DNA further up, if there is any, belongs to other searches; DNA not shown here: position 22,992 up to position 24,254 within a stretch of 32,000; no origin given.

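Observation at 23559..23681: C-X8-C ... H-X3-H ligand signature of Apd1/Aim32-type [2Fe-2S] proteins in a siderophore-operon gene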

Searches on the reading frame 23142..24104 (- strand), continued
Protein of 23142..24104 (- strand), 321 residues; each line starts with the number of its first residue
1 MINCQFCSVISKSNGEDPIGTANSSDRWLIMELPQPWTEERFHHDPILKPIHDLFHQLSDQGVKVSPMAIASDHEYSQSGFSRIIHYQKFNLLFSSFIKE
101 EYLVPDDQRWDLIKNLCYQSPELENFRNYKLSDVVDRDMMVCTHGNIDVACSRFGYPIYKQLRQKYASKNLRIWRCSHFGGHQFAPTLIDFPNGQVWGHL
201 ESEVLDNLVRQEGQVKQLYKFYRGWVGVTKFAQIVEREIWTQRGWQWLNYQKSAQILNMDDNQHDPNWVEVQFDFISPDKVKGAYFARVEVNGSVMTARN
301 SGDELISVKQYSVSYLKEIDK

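Call 27: fold_search(model_id=the predicted structure, library=pdb)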
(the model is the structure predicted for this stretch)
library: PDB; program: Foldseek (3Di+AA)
matches with E <= 10: 353; with E <= 0.001: 0
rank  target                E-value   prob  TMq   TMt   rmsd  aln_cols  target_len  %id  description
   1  1m2d_A                2.1e-02  0.99  0.21  0.56   4.3        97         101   14  Crystal structure at 1.05 Angstroms resolution of the Cys59Ser variant of the thioredoxin-like [2Fe-2S] ferredoxin fro (released 2002-09-18)
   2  1f37_B                3.6e-02  0.99  0.23  0.59   3.9        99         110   14  STRUCTURE OF A THIOREDOXIN-LIKE [2FE-2S] FERREDOXIN FROM AQUIFEX AEOLICUS (released 2000-07-26)
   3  1m2b_A                4.3e-02  0.99  0.22  0.63   4.4       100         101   15  Crystal structure at 1.25 Angstroms resolution of the Cys55Ser variant of the thioredoxin-like [2Fe-2S] ferredoxin fro (released 2002-09-18)
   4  1m2a_A                4.3e-02  0.99  0.20  0.57   4.2        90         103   14  Crystal structure at 1.5 Angstroms resolution of the wild type thioredoxin-like [2Fe-2S] ferredoxin from Aquifex aeoli (released 2002-09-18)
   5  1m2a_B                5.8e-02  0.99  0.22  0.61   3.9        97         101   16  Crystal structure at 1.5 Angstroms resolution of the wild type thioredoxin-like [2Fe-2S] ferredoxin from Aquifex aeoli (released 2002-09-18)
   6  4o3v_A                6.6e-02  0.28  0.17  0.30  11.3       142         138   12  Crystal structure of a VirB8-like protein of type IV secretion system from Rickettsia typhi (released 2014-03-05)
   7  7q4v_B                1.1e-01  0.69  0.19  0.11   4.7        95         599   15  Electron bifurcating hydrogenase - HydABC from A. woodii (released 2023-02-22)
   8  6gzq_V2               2.3e-01  0.25  0.18  0.36   6.9       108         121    9  T. thermophilus hibernating 70S ribosome (released 2018-10-24)
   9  7p8n_b                3.2e-01  0.41  0.18  0.11   4.6        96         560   14  TmHydABC- T. maritima hydrogenase with bridge closed (released 2022-09-14)
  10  7z8w_A                3.6e-01  0.06  0.12  0.22  12.8       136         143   11  Crystal structure of YTHDF2 with compound YLI_DC1_018 (released 2022-03-30)
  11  4o3v_B                3.8e-01  0.25  0.14  0.26   6.0        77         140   13  Crystal structure of a VirB8-like protein of type IV secretion system from Rickettsia typhi (released 2014-03-05)
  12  9qem_A                3.8e-01  0.09  0.10  0.18  12.2       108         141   12  Crystal structure of YTHDF2 in complex with compound 3 (AI-DF2-11) (released 2025-07-09)
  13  6b2w_A                4.6e-01  0.06  0.13  0.12  17.5       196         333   11  C. Jejuni C315S Agmatine Deiminase with Substrate Bound (released 2017-12-13)
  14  7yxe_A                4.8e-01  0.10  0.09  0.17   8.4        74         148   11  Crystal structure of YTHDF2 with compound ZA_143 (released 2022-03-02)
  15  9m8o_F                4.8e-01  0.08  0.11  0.16   9.3        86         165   14  Cryo-EM structure of bacteriophage NF5 baseplate (released 2025-12-17)
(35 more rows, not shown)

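Call 29: search_protein_families(library=pfam, proteins=[L037:3079-7182:+, L037:7191-8573:+, L037:8586-9965:+, L037:10995-12398:+, L037:13224-13859:+, L037:14923-15612:+, L037:15674-16456:-], max_evalue=0.0001)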
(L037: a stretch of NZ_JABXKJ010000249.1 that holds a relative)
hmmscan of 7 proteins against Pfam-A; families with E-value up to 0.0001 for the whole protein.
L037:3079-7182:+ (1368 aa): 7 families
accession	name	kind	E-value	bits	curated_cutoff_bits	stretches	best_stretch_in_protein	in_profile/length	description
PF00668.25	Condensation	-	1.6e-118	396.8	30.6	1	36-482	3-456/456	Condensation domain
PF00501.34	AMP-binding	-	5e-88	295.9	29.9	1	502-854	1-384/384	AMP-binding enzyme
PF00975.26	Thioesterase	-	7.4e-29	102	26.4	1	1100-1345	2-215/226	Thioesterase domain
PF13193.12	AMP-binding_C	-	5.5e-13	50.1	24.5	1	911-984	1-76/76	AMP-binding enzyme C-terminal domain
PF00550.31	PP-binding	-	7.4e-13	49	20.8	1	1015-1075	3-65/67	Phosphopantetheine attachment site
PF00561.26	Abhydrolase_1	-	4.5e-05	23.7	25.8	0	1100-1187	2-91/245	alpha/beta hydrolase fold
PF12697.13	Abhydrolase_6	-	9.6e-05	23.6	26.3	0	1103-1221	3-113/217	Alpha/beta hydrolase family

L037:7191-8573:+ (461 aa): 1 family
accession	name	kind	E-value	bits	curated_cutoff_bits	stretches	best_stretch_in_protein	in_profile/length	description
PF00067.27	p450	-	4.1e-69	234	22.8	1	5-427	2-447/462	Cytochrome P450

L037:8586-9965:+ (460 aa): 1 family
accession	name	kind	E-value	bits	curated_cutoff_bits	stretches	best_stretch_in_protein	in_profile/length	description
PF00067.27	p450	-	1.9e-75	254.8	22.8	1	19-428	19-448/462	Cytochrome P450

L037:10995-12398:+ (468 aa): 2 families
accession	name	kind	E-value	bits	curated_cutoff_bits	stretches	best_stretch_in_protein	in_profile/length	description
PF01554.23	MatE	-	1.1e-27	97.2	24.9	2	39-199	1-160/161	MatE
PF01943.22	Polysacc_synt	-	1.6e-05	25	28.2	0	365-463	100-199/274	Polysaccharide biosynthesis protein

L037:13224-13859:+ (212 aa): 0 families

L037:14923-15612:+ (230 aa): 1 family
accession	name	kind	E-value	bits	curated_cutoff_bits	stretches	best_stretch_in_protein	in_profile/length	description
PF00300.27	His_Phos_1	-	9e-52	176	21.7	1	23-215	1-192/194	Histidine phosphatase superfamily (branch 1)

L037:15674-16456:- (261 aa): 1 family
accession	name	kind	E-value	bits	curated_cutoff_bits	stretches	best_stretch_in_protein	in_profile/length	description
PF06210.16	DUF1003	-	1.7e-21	76.8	27.4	1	118-220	2-102/103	Protein of unknown function (DUF1003)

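Call 33: find_encoding_contigs(protein=P0034, flank=10000, max_places=2)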
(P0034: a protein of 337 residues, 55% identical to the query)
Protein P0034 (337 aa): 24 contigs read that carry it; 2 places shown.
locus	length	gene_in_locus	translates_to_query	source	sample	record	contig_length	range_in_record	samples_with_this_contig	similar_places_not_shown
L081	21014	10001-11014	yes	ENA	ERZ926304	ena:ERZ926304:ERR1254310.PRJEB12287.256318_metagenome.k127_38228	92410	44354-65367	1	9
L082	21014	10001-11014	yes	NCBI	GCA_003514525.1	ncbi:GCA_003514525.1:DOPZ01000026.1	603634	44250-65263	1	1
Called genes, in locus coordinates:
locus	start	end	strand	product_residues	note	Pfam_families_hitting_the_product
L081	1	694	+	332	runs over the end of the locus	PF12833:HTH_18, PF00165:HTH_AraC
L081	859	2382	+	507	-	PF11741:AMIN, PF07715:Plug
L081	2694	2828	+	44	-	-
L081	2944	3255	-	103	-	-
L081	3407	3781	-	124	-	PF01850:PIN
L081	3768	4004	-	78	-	PF02604:PhdYeFM_antitox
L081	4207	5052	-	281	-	PF11103:DUF2887, PF14261:DUF4351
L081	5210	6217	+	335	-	PF00165:HTH_AraC (faint), PF12833:HTH_18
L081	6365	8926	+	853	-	PF11741:AMIN, PF07715:Plug, PF00593:TonB_dep_Rec_b-barrel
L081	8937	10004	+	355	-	PF01497:Peripla_BP_2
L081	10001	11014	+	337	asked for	PF06999:Suc_Fer-like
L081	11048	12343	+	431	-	PF05977:MFS_3, PF07690:MFS_1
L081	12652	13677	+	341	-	PF12833:HTH_18, PF00165:HTH_AraC (weak)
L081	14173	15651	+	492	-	PF00128:Alpha-amylase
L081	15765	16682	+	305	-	PF03976:PPK2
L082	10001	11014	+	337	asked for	PF06999:Suc_Fer-like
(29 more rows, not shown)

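Call 41: search_dna_similar(query=window:23142-24104:-, collection=plasmids, mode=protein, max_evalue=0.001, max_rows=40, rows=spread)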
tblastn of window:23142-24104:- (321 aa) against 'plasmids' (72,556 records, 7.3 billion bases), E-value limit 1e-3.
Records with a match: 39; places in all: 41; records where one place covers at least 80% of the query: 19.
Best place of each record, by identity: <60% 39.
By first word of the organism name: Deinococcus 13; Leptolyngbya 5; Agrobacterium 5; Nostoc 2; Picosynechococcus 2; Shinella 2; Gloeocapsopsis 1; Gloeothece 1; Acaryochloris 1; Gloeocapsa 1; and 6 more.
By predicted mobility (MOB-suite, as given by PLSDB): non-mobilizable 33; mobilizable 3; conjugative 3.
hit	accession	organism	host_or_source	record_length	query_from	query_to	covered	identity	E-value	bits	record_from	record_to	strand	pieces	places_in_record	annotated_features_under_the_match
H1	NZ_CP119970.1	Gloeocapsopsis dulcis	Dried cell culture,Desert, underside of ...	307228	1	319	99%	49.7%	4e-97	321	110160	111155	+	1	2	sucrase ferredoxin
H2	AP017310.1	Leptolyngbya sp. NIES-3755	-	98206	1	320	100%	48.3%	2e-100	330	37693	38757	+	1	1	hypothetical protein | iron ABC transporter, permease protein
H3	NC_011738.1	Gloeothece citriformis PCC 7424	-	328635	2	316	98%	47.6%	3e-96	318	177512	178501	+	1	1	sucrase ferredoxin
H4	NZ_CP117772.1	Nostoc sp. UHCC 0926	whole organism,lichen surface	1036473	1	320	100%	46.3%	2e-97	322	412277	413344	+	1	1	none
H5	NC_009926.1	Acaryochloris marina MBIC11017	-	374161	3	316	98%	47.1%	2e-100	330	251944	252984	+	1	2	sucrase ferredoxin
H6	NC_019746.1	Gloeocapsa sp. PCC 7428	-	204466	3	319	99%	45.5%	5e-100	329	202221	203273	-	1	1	sucrase ferredoxin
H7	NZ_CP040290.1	Nostoc sp. C057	Phaeoceros,pure culture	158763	6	294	90%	32.2%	4e-35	142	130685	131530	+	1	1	sucrase ferredoxin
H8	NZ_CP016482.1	Picosynechococcus sp. PCC 7117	cell culture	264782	2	263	82%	33.0%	4e-42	162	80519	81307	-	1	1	sucrase ferredoxin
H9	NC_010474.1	Picosynechococcus sp. PCC 7002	-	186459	2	263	82%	33.0%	2e-41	160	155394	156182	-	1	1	sucrase ferredoxin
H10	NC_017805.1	Deinococcus gobiensis I-0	-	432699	6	314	96%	27.8%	5e-30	127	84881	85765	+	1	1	sucrase ferredoxin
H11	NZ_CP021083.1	Deinococcus ficus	Ficus religiosa L.,cell ...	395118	6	315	97%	27.0%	2e-30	128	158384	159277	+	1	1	sucrase ferredoxin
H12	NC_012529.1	Deinococcus deserti VCD115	-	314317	6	318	98%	26.2%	3e-29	125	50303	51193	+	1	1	sucrase ferredoxin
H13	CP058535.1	Deinococcus sp. D7000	seawater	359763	6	289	88%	28.2%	8e-31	129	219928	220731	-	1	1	sucrase ferredoxin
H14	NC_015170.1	Deinococcus proteolyticus MRP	feces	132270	6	319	98%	24.4%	3e-24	110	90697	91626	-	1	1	sucrase ferredoxin | iron ABC transporter permease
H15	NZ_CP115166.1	Deinococcus aquaticus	Freshwater stream system, activated ...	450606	1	264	82%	28.7%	6e-29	124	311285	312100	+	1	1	sucrase ferredoxin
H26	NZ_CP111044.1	Chondrinema litorale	Seaweed,red alga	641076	1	236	74%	28.0%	1e-16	88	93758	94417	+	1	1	sucrase ferredoxin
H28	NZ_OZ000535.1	Shinella sp. WSC3-e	-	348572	1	241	75%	22.1%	9e-6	55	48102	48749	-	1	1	sucrase ferredoxin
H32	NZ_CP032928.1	Agrobacterium tumefaciens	Rubus sp.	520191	139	244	33%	30.3%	3e-6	56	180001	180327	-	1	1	sucrase ferredoxin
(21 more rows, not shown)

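Call 42: get_annotated_region(hit=H2, flank=9000)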
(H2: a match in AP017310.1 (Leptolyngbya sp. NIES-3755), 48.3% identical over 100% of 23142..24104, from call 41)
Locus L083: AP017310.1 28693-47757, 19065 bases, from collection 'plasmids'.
description: Leptolyngbya sp. NIES-3755 plasmid plasmid2 DNA, complete genome
organism: Leptolyngbya sp. NIES-3755 (NCBI taxid 1752064)
taxonomy: Bacteria; Cyanobacteriota; Cyanophyceae; Leptolyngbyales; Leptolyngbyaceae; Leptolyngbya; Leptolyngbya sp. NIES-3755
host: -; source: -; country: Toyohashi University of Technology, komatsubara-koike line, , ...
typing (MOB-suite, as given by PLSDB): mobilizable; relaxase MOBP
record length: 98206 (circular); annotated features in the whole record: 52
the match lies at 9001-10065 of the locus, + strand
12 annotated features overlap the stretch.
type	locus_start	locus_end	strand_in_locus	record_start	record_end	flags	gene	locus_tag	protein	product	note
CDS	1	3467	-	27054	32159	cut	-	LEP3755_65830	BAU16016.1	beta-ketoacyl synthase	-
CDS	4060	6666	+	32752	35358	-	-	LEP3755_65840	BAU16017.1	ferric aerobactin receptor, putative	-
CDS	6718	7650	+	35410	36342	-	-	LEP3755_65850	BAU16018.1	putative iron(III) dicitrate ABC transporter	-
CDS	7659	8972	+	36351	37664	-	-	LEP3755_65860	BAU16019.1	major facilitator superfamily transporter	-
CDS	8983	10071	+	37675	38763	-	-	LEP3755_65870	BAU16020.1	hypothetical protein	-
CDS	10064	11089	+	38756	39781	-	-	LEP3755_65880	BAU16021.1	iron ABC transporter, permease protein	-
CDS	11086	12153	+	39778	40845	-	-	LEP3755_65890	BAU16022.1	iron(III) dicitrate transport system permease protein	-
CDS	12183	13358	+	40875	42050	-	-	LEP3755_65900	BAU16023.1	hypothetical protein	-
CDS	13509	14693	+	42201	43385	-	-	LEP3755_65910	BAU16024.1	ABC transporter permease protein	-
CDS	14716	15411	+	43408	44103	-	-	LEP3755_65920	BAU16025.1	DevA like ABC transporter ATPase component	-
CDS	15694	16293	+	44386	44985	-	-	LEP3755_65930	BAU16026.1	hypothetical protein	-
CDS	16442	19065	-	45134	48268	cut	-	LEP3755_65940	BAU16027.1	helicase-like protein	-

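Call 43: get_annotated_region(hit=H10, flank=8000)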
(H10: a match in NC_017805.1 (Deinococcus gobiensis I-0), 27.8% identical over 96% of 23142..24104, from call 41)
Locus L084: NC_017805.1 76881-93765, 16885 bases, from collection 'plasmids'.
description: Deinococcus gobiensis I-0 plasmid P1, complete sequence
organism: Deinococcus gobiensis I-0 (NCBI taxid 745776)
taxonomy: Bacteria; Deinococcota; Deinococci; Deinococcales; Deinococcaceae; Deinococcus; Deinococcus gobiensis; Deinococcus gobiensis I-0
host: -; source: -; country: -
typing (MOB-suite, as given by PLSDB): non-mobilizable
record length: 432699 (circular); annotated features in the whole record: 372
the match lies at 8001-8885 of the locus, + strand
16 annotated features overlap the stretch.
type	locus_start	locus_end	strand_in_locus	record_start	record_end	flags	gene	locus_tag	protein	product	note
CDS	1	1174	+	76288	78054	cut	-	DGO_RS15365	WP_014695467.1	ABC transporter substrate-binding protein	-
CDS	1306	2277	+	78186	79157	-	-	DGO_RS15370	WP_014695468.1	ABC transporter permease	GO:0055085 - transmembrane transport [Evidence IEA]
CDS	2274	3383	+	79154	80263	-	-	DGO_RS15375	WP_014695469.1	ABC transporter permease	-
CDS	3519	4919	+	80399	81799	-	-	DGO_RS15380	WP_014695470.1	hypothetical protein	-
CDS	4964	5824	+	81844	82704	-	-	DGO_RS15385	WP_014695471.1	hypothetical protein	-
CDS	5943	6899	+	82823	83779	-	-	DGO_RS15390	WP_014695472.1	ABC transporter substrate-binding protein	-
CDS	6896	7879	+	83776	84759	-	-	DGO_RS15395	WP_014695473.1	ABC transporter substrate-binding protein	-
CDS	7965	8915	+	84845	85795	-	-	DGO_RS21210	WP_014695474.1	sucrase ferredoxin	-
CDS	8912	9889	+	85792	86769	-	-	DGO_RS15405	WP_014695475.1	iron ABC transporter permease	GO:0006826 - iron ion transport [Evidence IEA]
CDS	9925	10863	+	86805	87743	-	-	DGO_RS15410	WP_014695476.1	ABC transporter substrate-binding protein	-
CDS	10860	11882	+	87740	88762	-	-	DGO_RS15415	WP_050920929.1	iron ABC transporter permease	GO:0006826 - iron ion transport [Evidence IEA]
CDS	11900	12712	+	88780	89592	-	-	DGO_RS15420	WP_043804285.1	ABC transporter ATP-binding protein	-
CDS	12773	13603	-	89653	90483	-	-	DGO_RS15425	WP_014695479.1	uroporphyrinogen-III synthase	GO:0006782 - protoporphyrinogen IX biosynthetic process [Evidence IEA]; GO:0006780 - uroporphyrinogen III biosynthetic ...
CDS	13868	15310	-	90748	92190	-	-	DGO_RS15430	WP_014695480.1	superoxide dismutase family protein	GO:0006801 - superoxide metabolic process [Evidence IEA]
CDS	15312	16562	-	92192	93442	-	-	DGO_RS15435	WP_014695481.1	sorbosone dehydrogenase family protein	-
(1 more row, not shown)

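Call 44: get_annotated_region(hit=H9, flank=8000)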
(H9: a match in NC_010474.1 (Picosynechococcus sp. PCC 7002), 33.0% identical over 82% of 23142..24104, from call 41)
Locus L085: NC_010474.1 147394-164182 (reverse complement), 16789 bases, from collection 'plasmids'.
description: Picosynechococcus sp. PCC 7002 plasmid pAQ7, complete sequence
organism: Picosynechococcus sp. PCC 7002 (NCBI taxid 32049)
taxonomy: Bacteria; Cyanobacteriota; Cyanophyceae; Chroococcales; Geminocystaceae; Picosynechococcus; Picosynechococcus sp. PCC 7002
host: -; source: -; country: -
typing (MOB-suite, as given by PLSDB): non-mobilizable
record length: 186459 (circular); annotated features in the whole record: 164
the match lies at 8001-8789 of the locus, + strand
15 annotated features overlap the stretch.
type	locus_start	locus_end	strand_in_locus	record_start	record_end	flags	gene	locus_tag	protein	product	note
CDS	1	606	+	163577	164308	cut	phnC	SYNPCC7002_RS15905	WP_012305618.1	phosphonate ABC transporter ATP-binding protein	GO:0015716 - organic phosphonate transport [Evidence IEA]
CDS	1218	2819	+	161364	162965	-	-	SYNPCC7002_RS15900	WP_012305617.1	TROVE domain-containing protein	-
CDS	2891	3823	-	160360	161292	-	-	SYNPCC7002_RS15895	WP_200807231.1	iron-siderophore ABC transporter substrate-binding protein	GO:0015891 - siderophore transport [Evidence IEA]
CDS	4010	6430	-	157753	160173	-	-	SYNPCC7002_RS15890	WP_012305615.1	TonB-dependent siderophore receptor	GO:0015891 - siderophore transport [Evidence IEA]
CDS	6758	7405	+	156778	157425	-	-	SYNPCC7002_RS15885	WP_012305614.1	MotA/TolQ/ExbB proton channel family protein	GO:0015031 - protein transport [Evidence IEA]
CDS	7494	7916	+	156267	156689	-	-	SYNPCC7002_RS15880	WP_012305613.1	biopolymer transporter ExbD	-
CDS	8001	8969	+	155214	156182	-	-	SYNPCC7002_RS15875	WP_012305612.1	sucrase ferredoxin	-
CDS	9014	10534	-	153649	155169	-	-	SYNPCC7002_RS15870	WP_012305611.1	gamma-glutamyltransferase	-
CDS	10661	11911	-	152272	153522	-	-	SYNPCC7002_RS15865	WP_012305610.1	hypothetical protein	-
CDS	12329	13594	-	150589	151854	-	-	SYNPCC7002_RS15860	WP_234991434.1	FAD/NAD(P)-binding protein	-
CDS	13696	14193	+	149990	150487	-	-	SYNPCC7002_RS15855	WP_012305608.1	hypothetical protein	-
CDS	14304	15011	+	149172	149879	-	-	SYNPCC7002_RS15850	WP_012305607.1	hypothetical protein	-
CDS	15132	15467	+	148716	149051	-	-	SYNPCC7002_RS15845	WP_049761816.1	hypothetical protein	-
CDS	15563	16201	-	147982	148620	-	folE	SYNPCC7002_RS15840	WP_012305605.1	GTP cyclohydrolase I FolE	GO:0042559 - pteridine-containing compound biosynthetic process [Evidence IEA]; GO:0046654 - tetrahydrofolate ...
CDS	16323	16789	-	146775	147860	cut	hemB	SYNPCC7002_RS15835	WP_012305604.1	porphobilinogen synthase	GO:0033014 - tetrapyrrole biosynthetic process [Evidence IEA]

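Call 52: search_protein_families(library=pfam, proteins=[L054:22-2982:+, L054:16517-18673:+, L054:13171-13998:-], max_evalue=0.0001)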
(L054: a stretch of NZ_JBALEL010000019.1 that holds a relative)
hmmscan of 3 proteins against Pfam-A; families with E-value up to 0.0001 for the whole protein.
L054:22-2982:+ (987 aa): 4 families
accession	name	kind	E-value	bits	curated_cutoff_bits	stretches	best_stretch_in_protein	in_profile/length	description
PF00698.26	Acyl_transf_1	-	9.7e-51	173.5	32.7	1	1-309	14-316/319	Acyl transferase domain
PF21394.3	Beta-ketacyl_N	-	7.1e-18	65.2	26.9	1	404-549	15-157/170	Beta-ketoacyl synthase-like, N-terminal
PF08659.16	KR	-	1.9e-16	61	22.6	1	608-802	1-176/180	KR domain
PF00550.31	PP-binding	-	1.3e-12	48.2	20.8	1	900-951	2-55/67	Phosphopantetheine attachment site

L054:16517-18673:+ (719 aa): 1 family
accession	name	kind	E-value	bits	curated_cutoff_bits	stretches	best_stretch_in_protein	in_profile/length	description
PF01804.23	Penicil_amidase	-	5.6e-136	455.7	21.3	1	60-709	2-673/675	Penicillin amidase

L054:13171-13998:- (276 aa): 3 families
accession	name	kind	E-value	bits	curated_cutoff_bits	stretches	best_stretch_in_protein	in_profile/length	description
PF00005.33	ABC_tran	-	1.2e-31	110.6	25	1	24-172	2-137/137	ABC transporter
PF13304.12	AAA_21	-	4.7e-10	40.5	27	0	37-58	3-24/304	AAA domain, putative AbiEii toxin, Type IV TA system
PF02463.25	SMC_N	-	4.9e-07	29.8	40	0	121-202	115-198/220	RecF/RecN/SMC N terminal domain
